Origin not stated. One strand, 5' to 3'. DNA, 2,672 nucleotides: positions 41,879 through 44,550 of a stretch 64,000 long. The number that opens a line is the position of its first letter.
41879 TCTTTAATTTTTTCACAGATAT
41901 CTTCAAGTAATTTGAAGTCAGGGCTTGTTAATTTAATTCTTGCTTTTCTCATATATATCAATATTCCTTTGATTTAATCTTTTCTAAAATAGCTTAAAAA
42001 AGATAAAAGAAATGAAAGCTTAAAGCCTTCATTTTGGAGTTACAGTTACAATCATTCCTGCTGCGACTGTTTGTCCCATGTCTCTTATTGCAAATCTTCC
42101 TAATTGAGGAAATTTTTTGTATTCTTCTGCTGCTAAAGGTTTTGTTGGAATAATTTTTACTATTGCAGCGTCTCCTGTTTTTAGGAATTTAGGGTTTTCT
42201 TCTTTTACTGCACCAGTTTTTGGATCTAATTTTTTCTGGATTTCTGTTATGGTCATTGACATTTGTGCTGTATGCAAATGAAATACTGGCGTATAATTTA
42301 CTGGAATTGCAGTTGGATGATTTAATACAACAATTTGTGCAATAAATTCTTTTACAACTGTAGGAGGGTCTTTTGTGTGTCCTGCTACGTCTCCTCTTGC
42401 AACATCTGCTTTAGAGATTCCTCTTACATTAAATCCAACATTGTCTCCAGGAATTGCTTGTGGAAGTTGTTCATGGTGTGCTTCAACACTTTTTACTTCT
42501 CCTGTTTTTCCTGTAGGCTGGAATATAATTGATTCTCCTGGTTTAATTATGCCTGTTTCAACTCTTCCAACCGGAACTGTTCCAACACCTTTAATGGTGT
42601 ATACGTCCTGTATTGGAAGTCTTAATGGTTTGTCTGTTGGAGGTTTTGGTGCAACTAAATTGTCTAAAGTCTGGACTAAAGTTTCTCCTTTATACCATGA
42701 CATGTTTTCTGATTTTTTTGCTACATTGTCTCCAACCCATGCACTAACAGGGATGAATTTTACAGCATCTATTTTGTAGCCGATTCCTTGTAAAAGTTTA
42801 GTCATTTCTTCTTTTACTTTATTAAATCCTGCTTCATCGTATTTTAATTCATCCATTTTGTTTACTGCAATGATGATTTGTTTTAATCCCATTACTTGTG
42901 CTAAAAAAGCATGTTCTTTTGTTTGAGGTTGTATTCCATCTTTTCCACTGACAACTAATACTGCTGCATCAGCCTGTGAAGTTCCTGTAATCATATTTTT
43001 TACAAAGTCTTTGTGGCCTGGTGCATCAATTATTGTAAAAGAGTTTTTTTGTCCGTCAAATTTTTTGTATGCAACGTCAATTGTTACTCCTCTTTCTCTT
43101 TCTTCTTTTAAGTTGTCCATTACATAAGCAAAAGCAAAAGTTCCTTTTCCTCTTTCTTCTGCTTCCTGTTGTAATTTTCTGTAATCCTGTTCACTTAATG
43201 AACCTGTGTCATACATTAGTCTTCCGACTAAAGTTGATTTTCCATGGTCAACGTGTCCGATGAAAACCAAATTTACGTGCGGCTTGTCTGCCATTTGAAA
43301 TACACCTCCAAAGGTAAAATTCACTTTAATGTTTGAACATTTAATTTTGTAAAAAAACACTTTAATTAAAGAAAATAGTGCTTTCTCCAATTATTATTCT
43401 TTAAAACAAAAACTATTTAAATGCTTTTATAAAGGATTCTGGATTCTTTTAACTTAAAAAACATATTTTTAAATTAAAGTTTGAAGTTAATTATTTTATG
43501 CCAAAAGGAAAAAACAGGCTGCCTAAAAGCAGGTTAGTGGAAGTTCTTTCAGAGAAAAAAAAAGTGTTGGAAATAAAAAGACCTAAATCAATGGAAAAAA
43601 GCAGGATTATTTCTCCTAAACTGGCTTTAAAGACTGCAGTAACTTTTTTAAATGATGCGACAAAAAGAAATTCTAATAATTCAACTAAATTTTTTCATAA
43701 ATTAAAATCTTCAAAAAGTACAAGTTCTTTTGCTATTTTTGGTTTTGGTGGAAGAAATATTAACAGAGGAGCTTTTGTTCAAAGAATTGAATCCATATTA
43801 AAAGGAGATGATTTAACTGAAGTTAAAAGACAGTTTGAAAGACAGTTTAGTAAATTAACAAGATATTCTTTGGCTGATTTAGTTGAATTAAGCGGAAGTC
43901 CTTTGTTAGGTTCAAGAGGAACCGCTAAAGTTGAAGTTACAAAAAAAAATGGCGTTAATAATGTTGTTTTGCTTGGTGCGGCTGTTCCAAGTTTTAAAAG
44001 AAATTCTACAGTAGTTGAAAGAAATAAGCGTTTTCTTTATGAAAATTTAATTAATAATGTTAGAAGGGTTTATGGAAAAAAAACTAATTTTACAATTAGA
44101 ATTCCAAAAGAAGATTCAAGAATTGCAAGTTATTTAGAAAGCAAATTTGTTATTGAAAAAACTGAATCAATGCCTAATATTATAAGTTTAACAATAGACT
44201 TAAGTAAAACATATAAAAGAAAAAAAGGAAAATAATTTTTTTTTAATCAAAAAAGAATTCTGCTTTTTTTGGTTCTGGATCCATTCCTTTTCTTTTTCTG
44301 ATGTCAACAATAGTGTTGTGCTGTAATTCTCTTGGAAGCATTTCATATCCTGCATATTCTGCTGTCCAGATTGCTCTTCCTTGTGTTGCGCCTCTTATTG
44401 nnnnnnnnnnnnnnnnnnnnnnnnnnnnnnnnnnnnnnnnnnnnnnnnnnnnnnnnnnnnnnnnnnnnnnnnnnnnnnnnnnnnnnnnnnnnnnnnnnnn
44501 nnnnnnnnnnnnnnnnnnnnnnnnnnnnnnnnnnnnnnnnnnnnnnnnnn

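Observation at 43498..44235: Paralog B of the same family splits the otherwise universal aEF1A-aEF2 adjacency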

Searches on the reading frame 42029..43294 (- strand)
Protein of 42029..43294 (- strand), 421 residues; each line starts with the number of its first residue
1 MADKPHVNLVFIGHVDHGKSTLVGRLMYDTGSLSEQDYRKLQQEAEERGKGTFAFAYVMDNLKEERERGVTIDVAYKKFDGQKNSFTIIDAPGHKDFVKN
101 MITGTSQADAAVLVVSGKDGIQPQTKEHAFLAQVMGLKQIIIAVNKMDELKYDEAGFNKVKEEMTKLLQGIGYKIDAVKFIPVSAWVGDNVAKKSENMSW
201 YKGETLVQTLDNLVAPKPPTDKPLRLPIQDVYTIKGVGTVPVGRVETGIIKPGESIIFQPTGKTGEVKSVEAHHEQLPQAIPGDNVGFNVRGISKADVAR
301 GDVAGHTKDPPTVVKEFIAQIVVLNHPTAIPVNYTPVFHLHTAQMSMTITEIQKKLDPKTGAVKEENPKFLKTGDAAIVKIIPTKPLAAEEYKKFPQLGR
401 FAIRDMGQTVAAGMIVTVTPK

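Call 21: find_related_loci(query=window:42029-43294:-, collection=genome_contigs, flank=6000)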
Query window:42029-43294:- (421 aa) in genome_contigs; peptide patterns used: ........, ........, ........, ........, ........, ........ (x = any residue, [..] = any of these).
600 stretches matched a pattern (row limit reached: there are more); 563 encode a relative of the query (tblastn E <= 1e-3); the best 80 are kept; 80 distinct loci.
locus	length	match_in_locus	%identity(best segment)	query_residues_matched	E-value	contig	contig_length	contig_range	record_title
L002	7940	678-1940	93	1-421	0e+0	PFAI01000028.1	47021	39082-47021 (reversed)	MAG: Candidatus Diapherotrites archaeon CG10_big_fil_rev_8_21_14_0_10_31_34 CG10_8_21_14_0.10_scaffold_706_c, whole geno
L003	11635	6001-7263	91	1-421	0e+0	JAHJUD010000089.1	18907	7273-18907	MAG: Candidatus Micrarchaeota archaeon isolate OS_PC_MetaG.mb.82 OS_PC_MetaG.mb.82_k141_310097, whole genome shotgun seq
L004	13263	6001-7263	90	1-421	0e+0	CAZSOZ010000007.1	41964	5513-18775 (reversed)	MAG TPA_asm: uncultured archaeon isolate SRP141376_co4_183 genome assembly, contig: NODE_1631_length_41964_cov_12.570546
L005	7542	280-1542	90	1-421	0e+0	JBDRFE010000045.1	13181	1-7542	MAG: archaeon isolate MEGAHIT-group-1.353 k141_303813, whole genome shotgun sequence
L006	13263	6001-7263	82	1-421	0e+0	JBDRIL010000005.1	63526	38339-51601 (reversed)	MAG: archaeon isolate MEGAHIT-group-1.583 k141_10669685, whole genome shotgun sequence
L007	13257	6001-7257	80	1-419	0e+0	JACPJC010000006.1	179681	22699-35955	MAG: Candidatus Iainarchaeum archaeon isolate NC_groundwater_457_Ag_B-0.1um_46_10 S34_3B_scaffold_339555, whole genome s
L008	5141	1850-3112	80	1-421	0e+0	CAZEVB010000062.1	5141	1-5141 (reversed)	MAG TPA_asm: uncultured archaeon isolate SRP178699_co2_64 genome assembly, contig: NODE_20182_length_5141_cov_8.308887,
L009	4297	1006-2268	80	1-421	0e+0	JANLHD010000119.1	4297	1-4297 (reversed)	MAG: archaeon isolate P6-8 k99_71017, whole genome shotgun sequence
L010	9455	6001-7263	81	1-421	0e+0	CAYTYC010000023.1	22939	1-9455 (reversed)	MAG TPA_asm: uncultured archaeon isolate binchicken_co17_196 genome assembly, contig: NODE_5780_length_22939_cov_6.76682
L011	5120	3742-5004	78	1-421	0e+0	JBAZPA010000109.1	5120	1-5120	MAG: archaeon isolate SO_2017_SWC_19 scaffold_13725_c1_LP-4_2017, whole genome shotgun sequence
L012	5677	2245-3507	79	1-421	0e+0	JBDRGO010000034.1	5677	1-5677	MAG: Candidatus Iainarchaeum archaeon isolate MEGAHIT-group-1.438 k141_13570105, whole genome shotgun sequence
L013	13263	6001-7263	79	1-421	0e+0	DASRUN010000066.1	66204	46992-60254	MAG TPA_asm: archaeon isolate SMAG_U8112 k141_1735401, whole genome shotgun sequence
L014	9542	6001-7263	78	1-421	0e+0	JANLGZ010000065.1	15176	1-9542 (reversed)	MAG: archaeon isolate P6-4 k99_378270, whole genome shotgun sequence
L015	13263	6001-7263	77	1-421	0e+0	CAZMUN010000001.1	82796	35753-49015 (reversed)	MAG TPA_asm: uncultured archaeon isolate SRP141376_co2_350 genome assembly, contig: NODE_744_length_82796_cov_5.623584,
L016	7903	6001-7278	79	1-421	0e+0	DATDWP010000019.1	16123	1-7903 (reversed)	MAG TPA_asm: archaeon isolate SMAG_U8115 k141_1390933, whole genome shotgun sequence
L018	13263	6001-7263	77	1-421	0e+0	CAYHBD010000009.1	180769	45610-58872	MAG TPA_asm: uncultured archaeon isolate ERP119294_co2_134 genome assembly, contig: k141_820110, whole genome shotgun se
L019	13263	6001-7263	76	1-421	0e+0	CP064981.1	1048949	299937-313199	MAG: Candidatus Iainarchaeum archaeon isolate Fred_18-Q3-R57-64_BAT3C.431 chromosome, complete genome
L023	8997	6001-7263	77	1-421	0e+0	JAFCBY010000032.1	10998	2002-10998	Candidatus Falkowbacteria bacterium isolate AB_1215_Bin_116 AB_1215_Bin_116.fna_scaffold_9378, whole genome shotgun sequ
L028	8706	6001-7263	79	1-421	0e+0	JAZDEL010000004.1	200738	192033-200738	MAG: Candidatus Iainarchaeum archaeon isolate MEGAHIT-group-0.15 k141_75238, whole genome shotgun sequence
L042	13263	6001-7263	73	1-421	0e+0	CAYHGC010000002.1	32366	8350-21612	MAG TPA_asm: uncultured archaeon isolate ERP119705_co12_117 genome assembly, contig: NODE_1461_length_32366_cov_5.693819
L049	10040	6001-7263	73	1-421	0e+0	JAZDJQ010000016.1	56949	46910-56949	MAG: Candidatus Iainarchaeum archaeon isolate MEGAHIT-group-0.495 k141_16911153, whole genome shotgun sequence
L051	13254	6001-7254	71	1-418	0e+0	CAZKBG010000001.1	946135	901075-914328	MAG TPA_asm: uncultured archaeon isolate binchicken_co115_172 genome assembly, contig: NODE_1_length_946135_cov_25.42479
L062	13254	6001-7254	70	1-418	0e+0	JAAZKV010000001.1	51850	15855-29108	MAG: Candidatus Iainarchaeum archaeon isolate AS22ysBPME_79 886_AS22, whole genome shotgun sequence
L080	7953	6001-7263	65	1-421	0e+0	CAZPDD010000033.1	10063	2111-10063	MAG TPA_asm: Candidatus Micrarchaeota archaeon isolate SRP193066_co2_431 genome assembly, contig: NODE_3477_length_10063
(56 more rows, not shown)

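Call 57: search_protein_families(library=pfam, proteins=[L018:4781-5872:+, L062:3564-4691:+, L042:3999-4949:+, L080:3938-4819:-, L080:4840-5742:-, L049:2100-2966:+, L023:3532-4383:+, L028:4917-5738:+, L051:4270-5061:-, L019:5078-5836:+], max_evalue=0.001)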
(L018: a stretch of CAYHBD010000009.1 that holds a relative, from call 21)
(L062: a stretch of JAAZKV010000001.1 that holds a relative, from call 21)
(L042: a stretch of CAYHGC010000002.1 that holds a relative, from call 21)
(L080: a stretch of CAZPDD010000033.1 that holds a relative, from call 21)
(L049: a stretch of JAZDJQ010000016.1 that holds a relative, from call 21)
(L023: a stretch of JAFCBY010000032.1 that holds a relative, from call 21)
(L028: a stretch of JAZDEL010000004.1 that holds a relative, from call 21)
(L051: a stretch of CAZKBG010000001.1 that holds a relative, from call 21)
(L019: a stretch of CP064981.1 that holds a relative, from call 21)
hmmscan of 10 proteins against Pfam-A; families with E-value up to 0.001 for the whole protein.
L018:4781-5872:+ (364 aa): 0 families

L062:3564-4691:+ (376 aa): 2 families
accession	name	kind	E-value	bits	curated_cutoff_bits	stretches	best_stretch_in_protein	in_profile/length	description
PF01555.25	N6_N4_Mtase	-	9.9e-15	55.5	26.7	2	15-75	152-212/221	DNA methylase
PF01170.24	UPF0020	-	0.00065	19.9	22.3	0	220-249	108-137/197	RMKL-like, methyltransferase domain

L042:3999-4949:+ (317 aa): 1 family
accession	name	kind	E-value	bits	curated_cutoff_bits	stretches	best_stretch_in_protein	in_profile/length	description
PF02498.22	Bro-N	-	3.8e-11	43.9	25.6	1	55-147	1-92/96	BRO family, N-terminal domain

L080:3938-4819:- (294 aa): 0 families

L080:4840-5742:- (301 aa): 1 family
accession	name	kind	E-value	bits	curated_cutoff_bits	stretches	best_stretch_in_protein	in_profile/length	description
PF00491.26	Arginase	-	1.2e-67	228.8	22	1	24-294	2-277/280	Arginase family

L049:2100-2966:+ (289 aa): 1 family
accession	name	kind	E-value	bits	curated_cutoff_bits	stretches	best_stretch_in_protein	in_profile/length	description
PF00892.27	EamA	-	1.8e-25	90.3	28.2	2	5-136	2-134/135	EamA-like transporter family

L023:3532-4383:+ (284 aa): 2 families
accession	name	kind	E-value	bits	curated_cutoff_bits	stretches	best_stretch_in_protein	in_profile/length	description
PF01145.31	Band_7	-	4.7e-43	147.7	23.6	1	43-212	2-175/176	SPFH domain / Band 7 family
PF13421.11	Band_7_1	-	5.8e-05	23.3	24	1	129-197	138-208/211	SPFH domain-Band 7 family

L028:4917-5738:+ (274 aa): 3 families
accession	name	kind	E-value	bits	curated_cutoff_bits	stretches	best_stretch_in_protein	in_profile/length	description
PF18765.7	Polbeta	-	3.8e-10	40.2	26.9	1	185-246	10-71/93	Polymerase beta, Nucleotidyltransferase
PF01909.29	NTP_transf_2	-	1.4e-06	29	21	1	184-251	9-81/93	Nucleotidyltransferase domain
PF09339.16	HTH_IclR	-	4.9e-05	23.5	22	1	101-135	5-41/52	IclR helix-turn-helix domain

L051:4270-5061:- (264 aa): 1 family
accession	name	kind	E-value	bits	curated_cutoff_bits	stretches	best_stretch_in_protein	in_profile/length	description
PF04909.20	Amidohydro_2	-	3.6e-34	119.3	26.4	1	79-264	90-289/289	Amidohydrolase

L019:5078-5836:+ (253 aa): 0 families
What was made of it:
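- The junction is an insertion hotspot whose cargo includes a DNA methylase, a Bro-N protein and a nucleotidyltransferase (call 57).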

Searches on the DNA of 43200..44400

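Call 67: search_rna_families(source=window, start=43200, end=44400, threshold=evalue, max_evalue=1)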
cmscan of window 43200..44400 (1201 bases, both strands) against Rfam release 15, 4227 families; matches with E-value up to 1: 2.
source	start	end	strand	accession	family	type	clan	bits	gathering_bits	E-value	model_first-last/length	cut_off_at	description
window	44217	44282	+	RF02445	SpR14_sRNA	Gene; sRNA;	-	24.9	50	0.78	1-80/80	no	Streptococcus sRNA SpR14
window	44219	44275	+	RF04343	Plastid-psbA-2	Cis-reg;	CL00153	21.3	55.8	0.37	1-60/60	no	Plastid-psbA-2 3UTR RNA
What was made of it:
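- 43388..43435 (.): Intergenic block of about 48 nt, nearly invariant, containing two TATA-like elements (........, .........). Probably the EF1A promoter or a 5'-UTR control region. No Rfam match (call 67).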
